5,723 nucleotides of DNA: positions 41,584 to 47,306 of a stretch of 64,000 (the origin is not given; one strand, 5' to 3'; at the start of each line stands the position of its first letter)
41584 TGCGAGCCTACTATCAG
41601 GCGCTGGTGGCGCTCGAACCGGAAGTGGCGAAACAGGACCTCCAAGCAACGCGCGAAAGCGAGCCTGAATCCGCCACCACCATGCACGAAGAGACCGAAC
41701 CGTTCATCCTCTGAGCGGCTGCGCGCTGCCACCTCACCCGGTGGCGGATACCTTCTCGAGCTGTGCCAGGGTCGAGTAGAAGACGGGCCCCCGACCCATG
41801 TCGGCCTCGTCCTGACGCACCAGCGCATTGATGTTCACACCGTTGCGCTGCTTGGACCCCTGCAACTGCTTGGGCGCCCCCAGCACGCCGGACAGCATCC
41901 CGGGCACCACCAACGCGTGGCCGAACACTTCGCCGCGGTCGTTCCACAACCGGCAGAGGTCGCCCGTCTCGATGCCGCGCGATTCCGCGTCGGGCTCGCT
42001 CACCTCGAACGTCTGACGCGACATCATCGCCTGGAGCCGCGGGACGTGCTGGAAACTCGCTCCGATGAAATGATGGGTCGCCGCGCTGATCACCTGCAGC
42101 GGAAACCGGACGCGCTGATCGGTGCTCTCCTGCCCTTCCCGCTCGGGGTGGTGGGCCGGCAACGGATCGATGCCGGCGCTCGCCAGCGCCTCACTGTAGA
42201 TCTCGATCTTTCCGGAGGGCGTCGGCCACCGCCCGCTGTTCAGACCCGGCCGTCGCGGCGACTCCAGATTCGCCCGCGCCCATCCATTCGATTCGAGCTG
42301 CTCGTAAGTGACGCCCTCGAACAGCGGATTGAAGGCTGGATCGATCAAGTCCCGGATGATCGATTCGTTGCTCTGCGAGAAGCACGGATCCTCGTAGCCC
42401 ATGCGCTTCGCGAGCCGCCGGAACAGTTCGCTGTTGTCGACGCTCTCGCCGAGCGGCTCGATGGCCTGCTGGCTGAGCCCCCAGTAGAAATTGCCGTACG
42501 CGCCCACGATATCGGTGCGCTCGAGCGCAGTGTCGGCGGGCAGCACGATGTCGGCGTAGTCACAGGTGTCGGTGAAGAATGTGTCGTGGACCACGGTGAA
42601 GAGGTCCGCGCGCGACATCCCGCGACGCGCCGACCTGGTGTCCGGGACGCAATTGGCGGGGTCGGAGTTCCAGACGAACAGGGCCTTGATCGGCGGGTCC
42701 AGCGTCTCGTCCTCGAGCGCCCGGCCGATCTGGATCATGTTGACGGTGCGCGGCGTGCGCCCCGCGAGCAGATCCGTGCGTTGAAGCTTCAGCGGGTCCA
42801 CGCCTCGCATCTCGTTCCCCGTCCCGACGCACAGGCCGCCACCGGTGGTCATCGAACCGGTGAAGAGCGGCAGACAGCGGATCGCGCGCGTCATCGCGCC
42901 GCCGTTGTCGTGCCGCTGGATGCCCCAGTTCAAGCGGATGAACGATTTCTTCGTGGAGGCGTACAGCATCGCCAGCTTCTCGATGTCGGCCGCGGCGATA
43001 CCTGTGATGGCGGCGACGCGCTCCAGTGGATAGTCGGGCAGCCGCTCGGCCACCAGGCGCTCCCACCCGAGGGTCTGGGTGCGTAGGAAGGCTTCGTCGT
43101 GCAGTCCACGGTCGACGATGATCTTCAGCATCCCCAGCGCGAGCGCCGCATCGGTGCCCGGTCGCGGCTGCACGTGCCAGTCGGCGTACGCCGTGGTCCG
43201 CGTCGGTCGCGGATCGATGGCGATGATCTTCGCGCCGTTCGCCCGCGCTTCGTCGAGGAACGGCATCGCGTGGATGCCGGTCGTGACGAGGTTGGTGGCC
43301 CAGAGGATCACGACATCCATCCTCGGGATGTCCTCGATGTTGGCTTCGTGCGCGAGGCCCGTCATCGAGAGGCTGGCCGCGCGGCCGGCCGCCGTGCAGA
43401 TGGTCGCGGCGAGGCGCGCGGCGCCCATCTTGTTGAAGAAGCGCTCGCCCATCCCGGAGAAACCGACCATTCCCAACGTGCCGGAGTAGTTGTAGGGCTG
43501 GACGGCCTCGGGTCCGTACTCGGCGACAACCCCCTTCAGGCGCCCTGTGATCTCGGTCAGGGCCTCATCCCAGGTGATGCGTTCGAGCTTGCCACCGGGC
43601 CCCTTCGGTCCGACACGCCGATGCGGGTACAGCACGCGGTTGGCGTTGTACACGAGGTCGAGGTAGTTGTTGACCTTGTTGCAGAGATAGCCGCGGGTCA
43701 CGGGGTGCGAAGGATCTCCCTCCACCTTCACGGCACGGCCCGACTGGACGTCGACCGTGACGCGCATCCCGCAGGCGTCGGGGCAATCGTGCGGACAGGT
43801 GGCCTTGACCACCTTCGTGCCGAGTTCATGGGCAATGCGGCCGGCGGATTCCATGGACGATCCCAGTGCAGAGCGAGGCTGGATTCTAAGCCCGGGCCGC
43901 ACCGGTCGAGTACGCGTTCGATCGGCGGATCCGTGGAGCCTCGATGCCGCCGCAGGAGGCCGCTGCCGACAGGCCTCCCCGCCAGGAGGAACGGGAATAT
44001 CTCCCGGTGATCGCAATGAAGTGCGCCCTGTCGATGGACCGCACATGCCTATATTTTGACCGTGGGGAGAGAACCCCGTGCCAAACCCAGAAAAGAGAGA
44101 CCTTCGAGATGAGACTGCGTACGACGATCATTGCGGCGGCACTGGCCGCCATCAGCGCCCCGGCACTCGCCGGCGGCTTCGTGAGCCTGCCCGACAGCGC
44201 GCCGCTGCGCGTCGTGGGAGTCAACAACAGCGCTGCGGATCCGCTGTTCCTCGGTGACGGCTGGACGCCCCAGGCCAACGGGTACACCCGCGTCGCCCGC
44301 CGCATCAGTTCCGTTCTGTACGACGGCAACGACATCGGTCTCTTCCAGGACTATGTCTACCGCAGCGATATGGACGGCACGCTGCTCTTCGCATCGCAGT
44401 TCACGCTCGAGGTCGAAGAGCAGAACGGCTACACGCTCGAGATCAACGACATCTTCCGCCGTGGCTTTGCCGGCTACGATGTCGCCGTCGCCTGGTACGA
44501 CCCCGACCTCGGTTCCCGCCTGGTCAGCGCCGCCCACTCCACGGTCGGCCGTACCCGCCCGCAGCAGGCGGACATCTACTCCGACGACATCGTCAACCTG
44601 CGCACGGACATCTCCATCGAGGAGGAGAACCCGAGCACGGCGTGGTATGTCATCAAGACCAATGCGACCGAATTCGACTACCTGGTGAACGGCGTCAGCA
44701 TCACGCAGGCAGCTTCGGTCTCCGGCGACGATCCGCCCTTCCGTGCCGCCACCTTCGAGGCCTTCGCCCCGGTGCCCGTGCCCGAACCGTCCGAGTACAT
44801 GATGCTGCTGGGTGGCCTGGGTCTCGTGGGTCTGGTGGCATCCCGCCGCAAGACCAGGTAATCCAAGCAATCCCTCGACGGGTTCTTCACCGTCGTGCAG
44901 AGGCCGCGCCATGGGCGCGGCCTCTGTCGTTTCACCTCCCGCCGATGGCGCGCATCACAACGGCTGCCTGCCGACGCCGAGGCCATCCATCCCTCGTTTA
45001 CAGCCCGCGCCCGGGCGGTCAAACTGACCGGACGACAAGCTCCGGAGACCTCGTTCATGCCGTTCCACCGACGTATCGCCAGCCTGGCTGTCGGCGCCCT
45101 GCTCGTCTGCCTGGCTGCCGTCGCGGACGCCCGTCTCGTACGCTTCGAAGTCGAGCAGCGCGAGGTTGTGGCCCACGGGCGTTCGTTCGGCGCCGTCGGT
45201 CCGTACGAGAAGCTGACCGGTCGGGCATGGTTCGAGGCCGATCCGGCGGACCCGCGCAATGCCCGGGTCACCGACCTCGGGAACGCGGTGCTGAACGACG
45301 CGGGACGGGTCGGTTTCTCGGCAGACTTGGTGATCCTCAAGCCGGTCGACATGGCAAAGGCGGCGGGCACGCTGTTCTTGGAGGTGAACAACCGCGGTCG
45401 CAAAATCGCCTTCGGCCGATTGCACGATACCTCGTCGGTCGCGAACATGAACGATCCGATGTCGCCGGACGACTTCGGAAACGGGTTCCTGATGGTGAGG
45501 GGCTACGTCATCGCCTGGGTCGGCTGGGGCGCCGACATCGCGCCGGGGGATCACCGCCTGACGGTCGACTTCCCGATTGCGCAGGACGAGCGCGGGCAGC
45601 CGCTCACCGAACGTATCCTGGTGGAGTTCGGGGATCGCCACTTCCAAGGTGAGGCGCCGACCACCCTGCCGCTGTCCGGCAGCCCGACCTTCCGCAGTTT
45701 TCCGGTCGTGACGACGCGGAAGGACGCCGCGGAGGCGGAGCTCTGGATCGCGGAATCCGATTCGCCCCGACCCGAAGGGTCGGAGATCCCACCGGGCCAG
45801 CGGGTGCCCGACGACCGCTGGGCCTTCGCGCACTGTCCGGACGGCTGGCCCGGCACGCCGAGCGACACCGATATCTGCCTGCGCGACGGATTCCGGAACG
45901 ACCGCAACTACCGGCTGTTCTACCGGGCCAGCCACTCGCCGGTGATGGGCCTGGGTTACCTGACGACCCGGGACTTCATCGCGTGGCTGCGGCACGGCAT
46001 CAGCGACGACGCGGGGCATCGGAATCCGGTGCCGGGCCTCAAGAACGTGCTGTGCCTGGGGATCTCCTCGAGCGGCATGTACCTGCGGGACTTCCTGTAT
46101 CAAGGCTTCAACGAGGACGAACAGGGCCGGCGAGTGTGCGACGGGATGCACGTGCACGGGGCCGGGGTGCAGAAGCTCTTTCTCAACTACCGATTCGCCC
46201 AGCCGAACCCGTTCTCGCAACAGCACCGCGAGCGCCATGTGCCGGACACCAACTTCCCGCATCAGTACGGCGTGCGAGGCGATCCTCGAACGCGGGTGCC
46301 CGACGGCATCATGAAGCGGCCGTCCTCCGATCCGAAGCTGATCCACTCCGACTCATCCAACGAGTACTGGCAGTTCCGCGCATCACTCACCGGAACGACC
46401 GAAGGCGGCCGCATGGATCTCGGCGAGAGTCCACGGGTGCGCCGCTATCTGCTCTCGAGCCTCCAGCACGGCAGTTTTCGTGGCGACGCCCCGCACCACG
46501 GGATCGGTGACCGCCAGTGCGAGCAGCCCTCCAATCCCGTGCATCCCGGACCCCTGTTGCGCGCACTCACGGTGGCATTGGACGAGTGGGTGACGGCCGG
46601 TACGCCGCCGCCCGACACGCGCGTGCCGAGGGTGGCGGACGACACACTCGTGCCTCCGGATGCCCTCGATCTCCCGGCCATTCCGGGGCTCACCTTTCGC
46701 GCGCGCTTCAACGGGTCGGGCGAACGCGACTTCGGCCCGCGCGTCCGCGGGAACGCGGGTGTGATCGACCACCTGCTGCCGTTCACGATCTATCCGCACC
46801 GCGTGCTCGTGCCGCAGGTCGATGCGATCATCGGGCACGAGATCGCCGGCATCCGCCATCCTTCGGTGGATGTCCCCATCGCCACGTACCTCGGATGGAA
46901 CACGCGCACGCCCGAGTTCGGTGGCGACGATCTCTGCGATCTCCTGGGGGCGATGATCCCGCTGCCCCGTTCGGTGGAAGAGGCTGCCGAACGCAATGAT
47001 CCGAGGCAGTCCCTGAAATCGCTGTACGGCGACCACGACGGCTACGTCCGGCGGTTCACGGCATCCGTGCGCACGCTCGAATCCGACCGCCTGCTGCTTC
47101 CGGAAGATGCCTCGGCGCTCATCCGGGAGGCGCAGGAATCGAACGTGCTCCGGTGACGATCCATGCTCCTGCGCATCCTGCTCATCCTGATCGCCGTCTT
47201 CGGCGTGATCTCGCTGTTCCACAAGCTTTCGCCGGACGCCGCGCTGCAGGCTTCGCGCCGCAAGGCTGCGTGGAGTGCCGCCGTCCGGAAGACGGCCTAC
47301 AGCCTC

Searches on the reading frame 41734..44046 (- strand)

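Call 34: search_protein_families(library=pfam, proteins=[window:41734-44046:-], max_evalue=0.00001)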
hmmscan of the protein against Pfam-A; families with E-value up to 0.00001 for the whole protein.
window:41734-44046:- (770 aa): 3 families
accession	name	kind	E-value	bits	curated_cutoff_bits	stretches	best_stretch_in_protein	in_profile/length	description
PF00384.28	Molybdopterin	-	1.8e-39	136.2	24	1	137-548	1-353/353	Molybdopterin oxidoreductase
PF04879.21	Molybdop_Fe4S4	-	9.4e-15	54.8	22.7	1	77-134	1-55/55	Molybdopterin oxidoreductase Fe4S4 domain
PF01568.27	Molydop_binding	-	1.3e-10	41.7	26.8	1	650-757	1-107/110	Molydopterin dinucleotide binding domain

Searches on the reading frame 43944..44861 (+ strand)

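Call 34: search_protein_families(library=pfam, proteins=[window:43944-44861:+], max_evalue=0.00001)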
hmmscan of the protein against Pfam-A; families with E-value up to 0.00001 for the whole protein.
window:43944-44861:+ (305 aa): 1 family
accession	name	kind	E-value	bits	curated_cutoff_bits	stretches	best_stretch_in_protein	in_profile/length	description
PF07589.16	PEP-CTERM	-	5e-06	26.8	20.7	1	278-302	1-23/24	PEP-CTERM motif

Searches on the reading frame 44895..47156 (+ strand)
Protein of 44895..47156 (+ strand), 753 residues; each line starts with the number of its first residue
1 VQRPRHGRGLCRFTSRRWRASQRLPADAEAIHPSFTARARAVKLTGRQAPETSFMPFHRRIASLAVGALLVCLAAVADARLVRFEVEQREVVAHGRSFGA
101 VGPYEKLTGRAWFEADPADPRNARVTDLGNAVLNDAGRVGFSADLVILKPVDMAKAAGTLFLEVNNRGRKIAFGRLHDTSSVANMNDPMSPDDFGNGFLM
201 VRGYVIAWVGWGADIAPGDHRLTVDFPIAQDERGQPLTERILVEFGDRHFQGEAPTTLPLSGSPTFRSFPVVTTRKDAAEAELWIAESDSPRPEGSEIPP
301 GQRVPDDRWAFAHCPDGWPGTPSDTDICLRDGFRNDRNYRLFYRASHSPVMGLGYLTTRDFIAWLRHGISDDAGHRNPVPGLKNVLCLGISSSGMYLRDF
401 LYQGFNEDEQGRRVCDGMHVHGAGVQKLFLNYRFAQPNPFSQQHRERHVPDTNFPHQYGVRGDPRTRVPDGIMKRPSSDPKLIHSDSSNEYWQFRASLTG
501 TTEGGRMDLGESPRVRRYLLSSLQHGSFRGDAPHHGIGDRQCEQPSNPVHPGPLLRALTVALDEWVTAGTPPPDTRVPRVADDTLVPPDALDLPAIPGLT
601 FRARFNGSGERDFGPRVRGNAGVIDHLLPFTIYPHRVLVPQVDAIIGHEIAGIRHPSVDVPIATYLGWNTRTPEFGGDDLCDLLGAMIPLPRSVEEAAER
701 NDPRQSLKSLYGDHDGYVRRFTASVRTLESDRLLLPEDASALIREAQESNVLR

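Call 35: search_protein_families(library=pfam, proteins=[window:44895-47156:+], max_evalue=0.00001)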
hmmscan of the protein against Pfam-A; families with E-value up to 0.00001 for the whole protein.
window:44895-47156:+ (753 aa): 1 family
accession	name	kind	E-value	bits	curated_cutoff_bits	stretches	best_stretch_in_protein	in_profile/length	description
PF20091.5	Abhydrolase_10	-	2.5e-41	142.5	23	1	343-744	134-429/429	Alpha/beta hydrolase domain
